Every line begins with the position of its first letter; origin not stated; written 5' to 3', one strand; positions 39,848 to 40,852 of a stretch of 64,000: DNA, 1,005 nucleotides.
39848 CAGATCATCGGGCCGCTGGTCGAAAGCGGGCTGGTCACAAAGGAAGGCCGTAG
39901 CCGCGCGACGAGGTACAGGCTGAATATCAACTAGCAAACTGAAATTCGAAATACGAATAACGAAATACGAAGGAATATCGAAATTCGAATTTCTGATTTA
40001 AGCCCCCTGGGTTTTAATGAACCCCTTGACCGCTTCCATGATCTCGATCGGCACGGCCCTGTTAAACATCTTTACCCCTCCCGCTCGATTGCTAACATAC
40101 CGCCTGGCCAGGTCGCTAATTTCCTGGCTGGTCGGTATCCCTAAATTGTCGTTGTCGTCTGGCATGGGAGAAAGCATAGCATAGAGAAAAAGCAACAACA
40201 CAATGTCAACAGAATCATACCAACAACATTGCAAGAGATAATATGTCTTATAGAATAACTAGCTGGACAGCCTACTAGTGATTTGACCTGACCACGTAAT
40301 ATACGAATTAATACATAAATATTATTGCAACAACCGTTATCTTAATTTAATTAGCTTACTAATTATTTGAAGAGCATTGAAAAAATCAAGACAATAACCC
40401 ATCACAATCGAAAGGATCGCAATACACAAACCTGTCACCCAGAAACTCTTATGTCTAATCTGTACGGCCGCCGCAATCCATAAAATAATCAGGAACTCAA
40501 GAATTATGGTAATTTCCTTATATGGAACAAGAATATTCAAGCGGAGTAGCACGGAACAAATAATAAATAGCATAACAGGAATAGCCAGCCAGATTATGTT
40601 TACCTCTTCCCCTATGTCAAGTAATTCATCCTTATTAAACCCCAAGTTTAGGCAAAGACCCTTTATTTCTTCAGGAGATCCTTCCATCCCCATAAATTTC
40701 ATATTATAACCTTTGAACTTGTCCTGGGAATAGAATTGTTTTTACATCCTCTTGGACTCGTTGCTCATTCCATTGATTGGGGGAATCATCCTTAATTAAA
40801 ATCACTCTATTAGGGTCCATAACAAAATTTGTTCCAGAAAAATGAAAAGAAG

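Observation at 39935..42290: Low-GC island of small membrane and unknown proteins adjacent to class II Fic, bounded by dispersed repeat copies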

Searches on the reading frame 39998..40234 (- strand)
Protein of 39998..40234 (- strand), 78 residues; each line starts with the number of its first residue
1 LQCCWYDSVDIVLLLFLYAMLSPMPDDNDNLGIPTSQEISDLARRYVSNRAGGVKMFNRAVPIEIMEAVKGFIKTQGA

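Call 7: search_protein_families(library=pfam, proteins=[window:39998-40234:-], max_evalue=0.1)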
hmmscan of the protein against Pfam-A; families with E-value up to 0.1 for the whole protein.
window:39998-40234:- (78 aa): 0 families

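Call 8: search_protein_families(library=padloc, proteins=[window:39998-40234:-], max_evalue=0.1)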
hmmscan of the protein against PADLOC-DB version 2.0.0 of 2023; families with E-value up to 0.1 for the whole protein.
window:39998-40234:- (78 aa): 0 families

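Call 9: search_protein_families(library=ncbifam, proteins=[window:39998-40234:-], max_evalue=0.1)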
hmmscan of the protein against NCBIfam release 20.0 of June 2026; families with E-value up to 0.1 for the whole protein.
window:39998-40234:- (78 aa): 0 families

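Call 10: search_protein_families(library=phrogs, proteins=[window:39998-40234:-], max_evalue=0.1)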
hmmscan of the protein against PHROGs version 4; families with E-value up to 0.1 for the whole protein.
window:39998-40234:- (78 aa): 0 families

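Call 63: list_cluster_members(proteins=[window:39998-40234:-, window:42333-42734:-, window:43310-44167:+, window:38091-38714:-, window:38915-39934:+])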
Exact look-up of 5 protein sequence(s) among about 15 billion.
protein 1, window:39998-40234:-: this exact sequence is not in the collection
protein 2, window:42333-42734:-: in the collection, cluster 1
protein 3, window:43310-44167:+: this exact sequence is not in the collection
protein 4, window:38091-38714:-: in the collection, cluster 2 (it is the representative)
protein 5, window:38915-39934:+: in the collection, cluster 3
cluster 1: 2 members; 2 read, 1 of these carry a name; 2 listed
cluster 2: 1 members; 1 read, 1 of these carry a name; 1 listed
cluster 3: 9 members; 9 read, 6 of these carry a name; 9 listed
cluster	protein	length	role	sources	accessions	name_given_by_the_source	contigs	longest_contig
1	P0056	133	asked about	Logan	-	-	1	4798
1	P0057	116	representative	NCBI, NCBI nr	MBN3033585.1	MAG: hypothetical protein JW873_05765 [Candidatus Saganbacteria bacterium] | hypothetical protein [Candidatus Saganbacteria bacterium]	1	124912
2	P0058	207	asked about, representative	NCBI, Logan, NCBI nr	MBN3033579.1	MAG: hypothetical protein JW873_05735 [Candidatus Saganbacteria bacterium] | hypothetical protein [Candidatus Saganbacteria bacterium]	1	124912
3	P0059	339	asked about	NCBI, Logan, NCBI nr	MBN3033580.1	MAG: Fic family protein [Candidatus Saganbacteria bacterium] | Fic family protein [Candidatus Saganbacteria bacterium]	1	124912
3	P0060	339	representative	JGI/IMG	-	Fic family protein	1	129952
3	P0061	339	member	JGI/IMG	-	Fic family protein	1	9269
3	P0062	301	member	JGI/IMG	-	Fic family protein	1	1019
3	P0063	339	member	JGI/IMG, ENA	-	Fic family protein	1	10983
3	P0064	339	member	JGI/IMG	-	Fic family protein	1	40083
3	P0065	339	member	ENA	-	-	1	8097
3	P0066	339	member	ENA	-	-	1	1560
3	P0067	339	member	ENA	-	-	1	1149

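Call 64: find_encoding_contigs(protein=P0060, flank=10000, max_places=2)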
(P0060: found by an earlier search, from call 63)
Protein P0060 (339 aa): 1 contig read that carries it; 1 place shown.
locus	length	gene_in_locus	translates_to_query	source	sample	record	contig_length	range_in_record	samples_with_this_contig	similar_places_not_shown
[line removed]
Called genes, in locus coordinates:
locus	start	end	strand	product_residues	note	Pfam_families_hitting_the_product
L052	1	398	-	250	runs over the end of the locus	PF02548:Pantoate_transf, PF13714:PEP_mutase (weak)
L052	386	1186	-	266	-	PF19293:CdaA_N, PF02457:DAC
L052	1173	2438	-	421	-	PF00278:Orn_DAP_Arg_deC, PF02784:Orn_Arg_deC_N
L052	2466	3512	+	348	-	PF02156:Glyco_hydro_26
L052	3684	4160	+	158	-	-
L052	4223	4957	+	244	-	-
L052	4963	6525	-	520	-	PF00682:HMGL-like, PF22617:HCS_D2, PF08502:LeuA_dimer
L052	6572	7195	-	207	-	-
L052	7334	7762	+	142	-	PF05635:23S_rRNA_IVP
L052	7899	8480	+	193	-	-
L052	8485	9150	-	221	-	PF08713:DNA_alkylation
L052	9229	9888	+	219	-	-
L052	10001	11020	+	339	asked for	PF02661:Fic, PF12802:MarR_2 (weak)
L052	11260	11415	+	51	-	-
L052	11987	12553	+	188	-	-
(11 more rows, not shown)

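Call 65: find_encoding_contigs(protein=P0064, flank=10000, max_places=2)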
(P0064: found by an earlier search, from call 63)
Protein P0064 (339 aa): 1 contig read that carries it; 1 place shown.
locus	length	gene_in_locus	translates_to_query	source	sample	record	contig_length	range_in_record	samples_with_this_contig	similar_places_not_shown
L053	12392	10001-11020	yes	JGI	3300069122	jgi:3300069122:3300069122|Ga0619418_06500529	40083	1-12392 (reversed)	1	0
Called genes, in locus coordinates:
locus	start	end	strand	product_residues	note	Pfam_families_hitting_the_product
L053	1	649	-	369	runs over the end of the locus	PF13685:Fe-ADH_2, PF01761:DHQ_synthase, PF24621:DHQS_C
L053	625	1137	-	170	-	PF01202:SKI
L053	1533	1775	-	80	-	PF01541:GIY-YIG, PF10544:T5orf172 (weak)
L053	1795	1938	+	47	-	-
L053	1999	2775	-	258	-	PF02548:Pantoate_transf, PF13714:PEP_mutase (weak)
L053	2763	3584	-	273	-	PF19293:CdaA_N, PF02457:DAC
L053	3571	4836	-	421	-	PF00278:Orn_DAP_Arg_deC, PF02784:Orn_Arg_deC_N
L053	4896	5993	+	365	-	PF02156:Glyco_hydro_26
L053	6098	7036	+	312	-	PF00069:Pkinase, PF03109:ABC1 (faint), PF07714:PK_Tyr_Ser-Thr, PF01636:APH (faint)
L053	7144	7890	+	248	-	-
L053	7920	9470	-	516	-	PF00682:HMGL-like, PF22617:HCS_D2, PF08502:LeuA_dimer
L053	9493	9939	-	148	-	PF08713:DNA_alkylation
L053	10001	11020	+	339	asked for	PF02661:Fic, PF12802:MarR_2 (weak)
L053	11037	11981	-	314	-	PF01145:Band_7, PF13421:Band_7_1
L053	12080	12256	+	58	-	-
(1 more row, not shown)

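Call 97: find_encoding_contigs(protein=P0063, flank=10000, max_places=2)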
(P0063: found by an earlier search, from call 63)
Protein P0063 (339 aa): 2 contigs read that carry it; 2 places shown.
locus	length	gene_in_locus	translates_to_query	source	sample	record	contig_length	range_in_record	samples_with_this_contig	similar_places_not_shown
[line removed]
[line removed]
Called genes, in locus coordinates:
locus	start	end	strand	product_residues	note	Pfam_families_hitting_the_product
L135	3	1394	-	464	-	?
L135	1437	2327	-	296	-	-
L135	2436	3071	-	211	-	-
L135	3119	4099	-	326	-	-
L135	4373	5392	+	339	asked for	PF02661:Fic, PF12802:MarR_2 (weak)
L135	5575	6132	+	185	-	-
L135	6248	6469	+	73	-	PF18929:DUF5678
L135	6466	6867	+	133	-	PF09668:Asp_protease (weak)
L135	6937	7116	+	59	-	-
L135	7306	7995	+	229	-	PF20619:DUF6804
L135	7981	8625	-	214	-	-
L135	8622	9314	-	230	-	PF00891:Methyltransf_2, PF01209:Ubie_methyltran, PF13489:Methyltransf_23, PF02353:CMAS, PF05175:MTS, PF13847:Methyltransf_31, PF08241:Methyltransf_11, PF08242:Methyltransf_12, +1 more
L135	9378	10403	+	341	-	PF01758:SBF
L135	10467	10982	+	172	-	?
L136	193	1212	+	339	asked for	PF02661:Fic, PF12802:MarR_2 (weak)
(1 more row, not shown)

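Call 98: find_encoding_contigs(protein=P0061, flank=10000, max_places=2)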
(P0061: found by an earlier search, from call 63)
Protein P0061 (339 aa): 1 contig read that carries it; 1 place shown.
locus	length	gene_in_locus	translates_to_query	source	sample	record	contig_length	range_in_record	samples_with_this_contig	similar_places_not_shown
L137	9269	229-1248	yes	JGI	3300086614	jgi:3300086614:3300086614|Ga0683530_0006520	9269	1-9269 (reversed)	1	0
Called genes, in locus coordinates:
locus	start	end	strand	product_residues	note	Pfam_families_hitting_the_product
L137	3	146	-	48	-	?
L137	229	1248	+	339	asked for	PF02661:Fic, PF12802:MarR_2 (weak)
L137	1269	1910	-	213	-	-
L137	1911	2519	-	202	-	-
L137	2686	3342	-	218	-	PF08713:DNA_alkylation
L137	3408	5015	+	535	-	-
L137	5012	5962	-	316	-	PF01145:Band_7, PF13421:Band_7_1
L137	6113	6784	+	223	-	-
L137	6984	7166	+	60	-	-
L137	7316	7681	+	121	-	PF05635:23S_rRNA_IVP, PF22296:bAvd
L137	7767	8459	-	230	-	PF01209:Ubie_methyltran, PF13489:Methyltransf_23, PF02353:CMAS, PF05175:MTS, PF13847:Methyltransf_31, PF08241:Methyltransf_11, PF08242:Methyltransf_12, PF13649:Methyltransf_25, +1 more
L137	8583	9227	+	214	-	PF03167:UDG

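Call 99: find_encoding_contigs(protein=P0065, flank=10000, max_places=2)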
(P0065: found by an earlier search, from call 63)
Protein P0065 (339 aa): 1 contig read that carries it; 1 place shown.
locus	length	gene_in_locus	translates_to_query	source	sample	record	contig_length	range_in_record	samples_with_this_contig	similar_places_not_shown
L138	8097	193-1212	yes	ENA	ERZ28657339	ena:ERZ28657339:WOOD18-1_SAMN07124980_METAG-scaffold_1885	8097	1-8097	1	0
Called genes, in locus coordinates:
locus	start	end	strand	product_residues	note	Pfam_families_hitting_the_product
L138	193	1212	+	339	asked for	PF02661:Fic, PF12802:MarR_2 (weak)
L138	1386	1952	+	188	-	-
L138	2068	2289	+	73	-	PF18929:DUF5678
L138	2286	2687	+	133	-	PF09668:Asp_protease (weak)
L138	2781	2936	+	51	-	-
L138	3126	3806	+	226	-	-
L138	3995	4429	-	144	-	-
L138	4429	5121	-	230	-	PF00891:Methyltransf_2, PF01209:Ubie_methyltran, PF13489:Methyltransf_23, PF02353:CMAS, PF05175:MTS, PF13847:Methyltransf_31, PF08241:Methyltransf_11, PF08242:Methyltransf_12, +1 more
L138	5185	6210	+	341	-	PF01758:SBF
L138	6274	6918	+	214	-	PF03167:UDG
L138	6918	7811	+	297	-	PF04015:DUF362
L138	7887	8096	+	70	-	?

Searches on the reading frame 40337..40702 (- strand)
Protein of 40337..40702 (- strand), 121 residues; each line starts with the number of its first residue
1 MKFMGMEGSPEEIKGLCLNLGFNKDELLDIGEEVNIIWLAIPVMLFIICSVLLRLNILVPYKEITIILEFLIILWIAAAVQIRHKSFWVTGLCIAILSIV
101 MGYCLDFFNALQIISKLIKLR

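Call 7: search_protein_families(library=pfam, proteins=[window:40337-40702:-], max_evalue=0.1)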
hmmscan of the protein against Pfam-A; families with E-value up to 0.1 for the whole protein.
window:40337-40702:- (121 aa): 3 families
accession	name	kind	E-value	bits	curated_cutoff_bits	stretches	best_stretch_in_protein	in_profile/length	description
PF06912.16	DUF1275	-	0.00051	20.4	25.4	1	34-108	45-118/193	Protein of unknown function (DUF1275)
PF23188.1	THU_Piezo1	-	0.00077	20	27.2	1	47-107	6-66/121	Piezo1-like, transmembrane helical unit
PF07695.17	7TMR-DISM_7TM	-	0.018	15.4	29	1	36-114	100-177/205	7TM diverse intracellular signalling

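Call 8: search_protein_families(library=padloc, proteins=[window:40337-40702:-], max_evalue=0.1)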
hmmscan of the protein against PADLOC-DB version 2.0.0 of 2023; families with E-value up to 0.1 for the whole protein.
window:40337-40702:- (121 aa): 0 families

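Call 9: search_protein_families(library=ncbifam, proteins=[window:40337-40702:-], max_evalue=0.1)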
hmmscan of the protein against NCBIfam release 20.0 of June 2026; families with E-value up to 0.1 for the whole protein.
window:40337-40702:- (121 aa): 0 families

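Call 10: search_protein_families(library=phrogs, proteins=[window:40337-40702:-], max_evalue=0.1)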
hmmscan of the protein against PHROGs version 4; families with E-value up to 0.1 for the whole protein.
window:40337-40702:- (121 aa): 0 families

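Call 20: find_homologous_proteins(query=window:40337-40702:-)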
Query window:40337-40702:- (121 aa): 2 proteins with E <= 0.001 among 21 candidates.
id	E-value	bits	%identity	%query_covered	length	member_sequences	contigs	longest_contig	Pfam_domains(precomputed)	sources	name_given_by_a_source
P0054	4.3e-68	245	100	98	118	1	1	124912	-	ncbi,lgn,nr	ncbi:MAG: hypothetical protein JW873_05750 [Candidatus Saganbacteria bacterium]|nr:hypothetical prot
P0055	2.3e-51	191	69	100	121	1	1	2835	-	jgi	jgi:hypothetical protein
